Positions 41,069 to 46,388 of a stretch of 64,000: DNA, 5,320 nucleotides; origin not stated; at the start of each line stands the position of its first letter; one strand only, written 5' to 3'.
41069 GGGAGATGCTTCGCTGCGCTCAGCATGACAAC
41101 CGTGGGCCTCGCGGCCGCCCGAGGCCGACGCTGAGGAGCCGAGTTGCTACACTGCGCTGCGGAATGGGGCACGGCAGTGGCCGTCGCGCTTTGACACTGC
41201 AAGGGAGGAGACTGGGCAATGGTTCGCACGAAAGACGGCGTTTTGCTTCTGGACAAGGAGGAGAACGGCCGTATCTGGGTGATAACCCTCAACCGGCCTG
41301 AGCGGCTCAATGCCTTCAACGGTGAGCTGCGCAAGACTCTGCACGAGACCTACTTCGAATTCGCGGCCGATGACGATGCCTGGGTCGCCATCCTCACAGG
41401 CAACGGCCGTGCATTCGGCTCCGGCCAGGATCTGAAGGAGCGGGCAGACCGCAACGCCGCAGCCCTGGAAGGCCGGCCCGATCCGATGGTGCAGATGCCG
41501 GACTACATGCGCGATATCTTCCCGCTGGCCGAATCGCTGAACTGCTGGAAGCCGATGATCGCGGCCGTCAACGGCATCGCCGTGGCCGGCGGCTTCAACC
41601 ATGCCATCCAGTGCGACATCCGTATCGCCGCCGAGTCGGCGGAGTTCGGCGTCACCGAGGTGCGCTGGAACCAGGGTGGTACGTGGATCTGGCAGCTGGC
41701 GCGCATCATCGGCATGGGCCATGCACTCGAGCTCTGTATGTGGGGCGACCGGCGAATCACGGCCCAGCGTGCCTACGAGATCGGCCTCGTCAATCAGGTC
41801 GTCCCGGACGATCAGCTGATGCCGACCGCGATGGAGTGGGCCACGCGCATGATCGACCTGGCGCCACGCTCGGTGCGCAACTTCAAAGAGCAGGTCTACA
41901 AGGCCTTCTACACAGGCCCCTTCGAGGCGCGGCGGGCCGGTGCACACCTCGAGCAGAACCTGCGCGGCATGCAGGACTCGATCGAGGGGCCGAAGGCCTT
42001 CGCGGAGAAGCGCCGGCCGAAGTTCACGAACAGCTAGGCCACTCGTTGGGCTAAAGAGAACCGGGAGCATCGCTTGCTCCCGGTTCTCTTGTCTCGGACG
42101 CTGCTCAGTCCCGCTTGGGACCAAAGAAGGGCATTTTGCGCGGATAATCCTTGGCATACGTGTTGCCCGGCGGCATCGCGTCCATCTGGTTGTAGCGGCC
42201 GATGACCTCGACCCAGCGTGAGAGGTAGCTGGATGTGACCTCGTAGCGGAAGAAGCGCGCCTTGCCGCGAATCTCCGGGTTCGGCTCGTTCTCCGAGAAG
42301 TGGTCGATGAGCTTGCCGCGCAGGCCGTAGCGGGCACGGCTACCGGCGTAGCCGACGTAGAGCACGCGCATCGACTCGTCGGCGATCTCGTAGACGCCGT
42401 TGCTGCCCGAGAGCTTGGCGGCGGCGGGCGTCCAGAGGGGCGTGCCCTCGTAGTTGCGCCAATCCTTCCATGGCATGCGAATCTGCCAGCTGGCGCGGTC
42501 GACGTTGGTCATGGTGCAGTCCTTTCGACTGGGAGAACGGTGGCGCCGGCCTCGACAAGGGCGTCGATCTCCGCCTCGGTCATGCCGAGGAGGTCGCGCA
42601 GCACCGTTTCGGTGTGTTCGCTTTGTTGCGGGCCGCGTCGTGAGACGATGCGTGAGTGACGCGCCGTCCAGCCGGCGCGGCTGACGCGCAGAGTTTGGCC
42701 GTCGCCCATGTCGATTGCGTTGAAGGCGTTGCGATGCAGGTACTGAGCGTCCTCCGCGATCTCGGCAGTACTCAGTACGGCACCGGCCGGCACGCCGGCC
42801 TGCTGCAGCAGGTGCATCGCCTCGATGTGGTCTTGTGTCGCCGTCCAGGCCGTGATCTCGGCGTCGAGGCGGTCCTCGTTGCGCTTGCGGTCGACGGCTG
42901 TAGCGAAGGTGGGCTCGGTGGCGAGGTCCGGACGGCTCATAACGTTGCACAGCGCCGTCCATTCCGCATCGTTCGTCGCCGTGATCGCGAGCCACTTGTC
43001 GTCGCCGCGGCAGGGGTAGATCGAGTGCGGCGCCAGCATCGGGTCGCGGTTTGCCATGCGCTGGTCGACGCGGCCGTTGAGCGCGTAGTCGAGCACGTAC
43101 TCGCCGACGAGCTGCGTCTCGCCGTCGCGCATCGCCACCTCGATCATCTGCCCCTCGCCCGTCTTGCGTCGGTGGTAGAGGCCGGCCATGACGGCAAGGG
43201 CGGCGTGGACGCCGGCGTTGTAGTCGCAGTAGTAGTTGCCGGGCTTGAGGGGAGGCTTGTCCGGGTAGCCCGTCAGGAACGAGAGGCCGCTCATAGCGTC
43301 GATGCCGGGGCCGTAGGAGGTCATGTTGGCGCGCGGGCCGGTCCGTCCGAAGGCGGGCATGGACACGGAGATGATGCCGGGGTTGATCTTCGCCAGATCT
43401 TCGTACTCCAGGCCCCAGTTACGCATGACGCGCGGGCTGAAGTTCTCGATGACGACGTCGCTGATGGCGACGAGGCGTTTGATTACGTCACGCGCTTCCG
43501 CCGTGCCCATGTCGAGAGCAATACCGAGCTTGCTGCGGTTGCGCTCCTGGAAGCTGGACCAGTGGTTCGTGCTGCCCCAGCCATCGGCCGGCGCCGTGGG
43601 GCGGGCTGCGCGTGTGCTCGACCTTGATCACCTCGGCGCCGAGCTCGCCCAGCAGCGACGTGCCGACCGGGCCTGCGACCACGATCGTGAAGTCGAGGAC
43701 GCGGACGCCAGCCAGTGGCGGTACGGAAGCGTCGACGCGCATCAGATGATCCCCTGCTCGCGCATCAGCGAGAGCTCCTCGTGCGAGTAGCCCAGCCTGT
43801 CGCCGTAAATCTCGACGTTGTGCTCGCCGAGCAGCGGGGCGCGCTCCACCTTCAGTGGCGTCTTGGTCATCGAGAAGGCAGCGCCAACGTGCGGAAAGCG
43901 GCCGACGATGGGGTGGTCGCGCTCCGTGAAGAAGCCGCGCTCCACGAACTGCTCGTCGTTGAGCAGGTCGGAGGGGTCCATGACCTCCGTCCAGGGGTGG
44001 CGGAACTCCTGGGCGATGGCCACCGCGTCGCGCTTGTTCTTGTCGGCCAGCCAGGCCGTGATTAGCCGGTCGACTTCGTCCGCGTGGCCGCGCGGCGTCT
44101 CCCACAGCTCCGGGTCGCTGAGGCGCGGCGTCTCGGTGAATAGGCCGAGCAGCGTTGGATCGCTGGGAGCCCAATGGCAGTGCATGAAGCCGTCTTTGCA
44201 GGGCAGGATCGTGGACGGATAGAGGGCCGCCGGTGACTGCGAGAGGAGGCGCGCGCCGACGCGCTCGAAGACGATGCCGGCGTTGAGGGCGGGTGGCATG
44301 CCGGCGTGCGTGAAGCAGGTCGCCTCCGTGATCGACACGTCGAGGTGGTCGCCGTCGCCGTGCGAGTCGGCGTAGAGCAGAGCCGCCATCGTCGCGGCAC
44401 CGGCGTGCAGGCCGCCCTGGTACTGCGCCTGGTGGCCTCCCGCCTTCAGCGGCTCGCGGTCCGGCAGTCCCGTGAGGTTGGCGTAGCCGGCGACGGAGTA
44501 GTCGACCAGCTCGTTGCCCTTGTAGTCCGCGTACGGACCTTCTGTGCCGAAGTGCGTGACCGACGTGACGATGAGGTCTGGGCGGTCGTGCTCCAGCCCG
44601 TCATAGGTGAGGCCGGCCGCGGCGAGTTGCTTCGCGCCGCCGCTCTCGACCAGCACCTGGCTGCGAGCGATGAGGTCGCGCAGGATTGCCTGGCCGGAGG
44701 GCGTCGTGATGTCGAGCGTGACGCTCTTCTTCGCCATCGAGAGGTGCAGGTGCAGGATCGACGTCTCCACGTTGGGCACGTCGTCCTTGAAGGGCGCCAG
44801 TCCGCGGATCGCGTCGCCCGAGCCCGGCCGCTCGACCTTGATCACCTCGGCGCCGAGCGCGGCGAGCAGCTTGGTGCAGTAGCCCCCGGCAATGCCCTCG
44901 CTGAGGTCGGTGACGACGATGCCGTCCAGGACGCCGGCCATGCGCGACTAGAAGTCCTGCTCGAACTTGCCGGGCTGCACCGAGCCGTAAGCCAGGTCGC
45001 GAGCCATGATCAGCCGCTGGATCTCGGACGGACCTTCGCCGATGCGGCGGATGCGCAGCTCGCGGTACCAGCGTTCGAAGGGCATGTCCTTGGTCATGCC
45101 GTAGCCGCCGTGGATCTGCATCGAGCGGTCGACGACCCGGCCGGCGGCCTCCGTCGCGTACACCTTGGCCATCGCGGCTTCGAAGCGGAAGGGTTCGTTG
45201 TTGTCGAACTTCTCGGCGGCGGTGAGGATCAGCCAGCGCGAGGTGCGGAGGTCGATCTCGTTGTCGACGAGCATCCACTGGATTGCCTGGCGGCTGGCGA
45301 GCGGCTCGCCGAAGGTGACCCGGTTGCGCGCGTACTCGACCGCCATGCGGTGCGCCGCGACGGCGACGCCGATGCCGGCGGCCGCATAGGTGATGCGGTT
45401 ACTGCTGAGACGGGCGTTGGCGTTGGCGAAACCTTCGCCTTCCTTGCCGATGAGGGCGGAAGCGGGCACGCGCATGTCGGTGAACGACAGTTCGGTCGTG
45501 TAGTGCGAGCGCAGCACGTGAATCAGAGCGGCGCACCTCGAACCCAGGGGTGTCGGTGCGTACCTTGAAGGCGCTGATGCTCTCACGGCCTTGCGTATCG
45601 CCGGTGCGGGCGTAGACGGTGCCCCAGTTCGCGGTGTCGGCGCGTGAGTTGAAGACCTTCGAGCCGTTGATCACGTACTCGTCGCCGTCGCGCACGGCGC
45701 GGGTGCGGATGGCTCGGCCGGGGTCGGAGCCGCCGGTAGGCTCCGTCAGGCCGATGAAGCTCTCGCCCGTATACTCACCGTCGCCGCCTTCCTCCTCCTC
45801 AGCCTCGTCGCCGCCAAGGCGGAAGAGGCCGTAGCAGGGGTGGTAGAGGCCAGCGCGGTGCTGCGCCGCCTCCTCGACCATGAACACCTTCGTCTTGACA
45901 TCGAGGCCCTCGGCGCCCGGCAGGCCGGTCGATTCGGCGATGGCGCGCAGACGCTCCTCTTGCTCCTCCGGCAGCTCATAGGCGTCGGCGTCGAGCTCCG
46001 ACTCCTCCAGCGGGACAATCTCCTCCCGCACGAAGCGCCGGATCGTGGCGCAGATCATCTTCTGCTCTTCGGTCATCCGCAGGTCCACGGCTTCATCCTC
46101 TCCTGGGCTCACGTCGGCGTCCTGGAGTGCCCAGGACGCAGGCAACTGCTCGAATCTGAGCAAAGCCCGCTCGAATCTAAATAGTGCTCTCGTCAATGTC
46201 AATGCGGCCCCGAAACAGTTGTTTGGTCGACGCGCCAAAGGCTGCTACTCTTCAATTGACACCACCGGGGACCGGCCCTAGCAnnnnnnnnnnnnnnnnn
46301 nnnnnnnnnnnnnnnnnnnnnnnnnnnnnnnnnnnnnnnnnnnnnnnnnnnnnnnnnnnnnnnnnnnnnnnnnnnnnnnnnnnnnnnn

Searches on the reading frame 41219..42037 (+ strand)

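Call 101: search_protein_families(library=pfam, proteins=[window:41219-42037:+], max_evalue=0.0001)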
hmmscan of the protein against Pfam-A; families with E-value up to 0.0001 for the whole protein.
window:41219-42037:+ (272 aa): 2 families
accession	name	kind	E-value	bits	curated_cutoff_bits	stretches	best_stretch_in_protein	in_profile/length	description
PF00378.25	ECH_1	-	1.3e-49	169.3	27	1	15-271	2-250/251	Enoyl-CoA hydratase/isomerase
PF16113.10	ECH_2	-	6.8e-20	72.3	27.2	1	21-204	3-181/335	Enoyl-CoA hydratase/isomerase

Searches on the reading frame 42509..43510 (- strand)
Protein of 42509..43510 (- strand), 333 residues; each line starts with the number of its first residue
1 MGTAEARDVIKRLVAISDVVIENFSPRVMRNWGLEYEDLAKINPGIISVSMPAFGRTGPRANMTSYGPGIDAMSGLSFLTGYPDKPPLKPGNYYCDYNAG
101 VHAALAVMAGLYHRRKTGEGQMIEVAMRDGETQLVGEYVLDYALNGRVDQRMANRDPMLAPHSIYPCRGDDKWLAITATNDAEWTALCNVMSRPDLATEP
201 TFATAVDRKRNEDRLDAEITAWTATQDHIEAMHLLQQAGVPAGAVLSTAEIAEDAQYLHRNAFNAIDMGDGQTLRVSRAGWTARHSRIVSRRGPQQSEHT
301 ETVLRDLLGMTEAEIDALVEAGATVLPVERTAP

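Call 101: search_protein_families(library=pfam, proteins=[window:42509-43510:-], max_evalue=0.0001)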
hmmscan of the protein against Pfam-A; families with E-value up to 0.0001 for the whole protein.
window:42509-43510:- (333 aa): 1 family
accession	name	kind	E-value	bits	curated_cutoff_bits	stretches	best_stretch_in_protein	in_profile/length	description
PF02515.22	CoA_transf_3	-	2.5e-82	277.4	23.3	1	3-300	71-366/366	CoA-transferase family III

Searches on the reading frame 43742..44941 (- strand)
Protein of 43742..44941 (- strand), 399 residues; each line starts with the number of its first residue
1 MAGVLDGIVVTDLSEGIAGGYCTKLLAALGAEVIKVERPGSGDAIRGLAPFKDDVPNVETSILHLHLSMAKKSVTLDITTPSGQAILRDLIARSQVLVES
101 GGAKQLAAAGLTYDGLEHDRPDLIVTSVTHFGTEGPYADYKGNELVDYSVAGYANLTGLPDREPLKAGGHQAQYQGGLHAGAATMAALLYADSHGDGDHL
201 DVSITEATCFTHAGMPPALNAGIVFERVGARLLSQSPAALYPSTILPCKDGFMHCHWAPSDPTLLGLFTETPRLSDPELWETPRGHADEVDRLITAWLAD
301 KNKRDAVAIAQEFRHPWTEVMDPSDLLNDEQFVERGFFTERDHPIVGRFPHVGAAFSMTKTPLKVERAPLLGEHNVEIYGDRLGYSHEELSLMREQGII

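Call 48: search_protein_families(library=pfam, proteins=[window:43742-44941:-], max_evalue=0.001)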
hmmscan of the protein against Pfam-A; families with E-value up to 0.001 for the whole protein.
window:43742-44941:- (399 aa): 1 family
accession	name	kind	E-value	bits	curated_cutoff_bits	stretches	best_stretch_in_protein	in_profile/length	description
PF02515.22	CoA_transf_3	-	1.8e-76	258.1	23.3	1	5-375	1-366/366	CoA-transferase family III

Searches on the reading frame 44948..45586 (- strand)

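Call 48: search_protein_families(library=pfam, proteins=[window:44948-45586:-], max_evalue=0.001)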
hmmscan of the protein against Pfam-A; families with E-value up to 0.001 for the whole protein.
window:44948-45586:- (212 aa): 2 families
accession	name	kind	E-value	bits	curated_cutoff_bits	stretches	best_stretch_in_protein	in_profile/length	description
PF00441.29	Acyl-CoA_dh_1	-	6.9e-46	156.5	22.4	1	50-198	1-149/150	Acyl-CoA dehydrogenase, C-terminal domain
PF08028.16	Acyl-CoA_dh_2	-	1.5e-17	64.6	22.7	1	66-179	2-125/134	Acyl-CoA dehydrogenase, C-terminal domain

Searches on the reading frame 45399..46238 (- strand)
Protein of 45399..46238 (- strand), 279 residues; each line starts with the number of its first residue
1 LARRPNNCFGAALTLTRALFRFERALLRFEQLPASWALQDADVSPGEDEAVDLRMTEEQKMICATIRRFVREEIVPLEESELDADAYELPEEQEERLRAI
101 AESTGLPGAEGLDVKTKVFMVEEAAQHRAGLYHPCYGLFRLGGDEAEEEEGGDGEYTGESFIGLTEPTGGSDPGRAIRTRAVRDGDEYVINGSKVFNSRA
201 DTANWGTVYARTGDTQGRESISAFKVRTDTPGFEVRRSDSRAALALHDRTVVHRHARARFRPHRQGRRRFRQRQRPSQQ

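Call 48: search_protein_families(library=pfam, proteins=[window:45399-46238:-], max_evalue=0.001)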
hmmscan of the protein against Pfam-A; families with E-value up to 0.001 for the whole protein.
window:45399-46238:- (279 aa): 2 families
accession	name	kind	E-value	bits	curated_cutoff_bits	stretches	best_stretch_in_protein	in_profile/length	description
PF02770.24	Acyl-CoA_dh_M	-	2.5e-17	63.2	33.3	1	162-240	2-80/97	Acyl-CoA dehydrogenase, middle domain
PF02771.21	Acyl-CoA_dh_N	-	0.00069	20.4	22.9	0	56-126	1-73/113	Acyl-CoA dehydrogenase, N-terminal domain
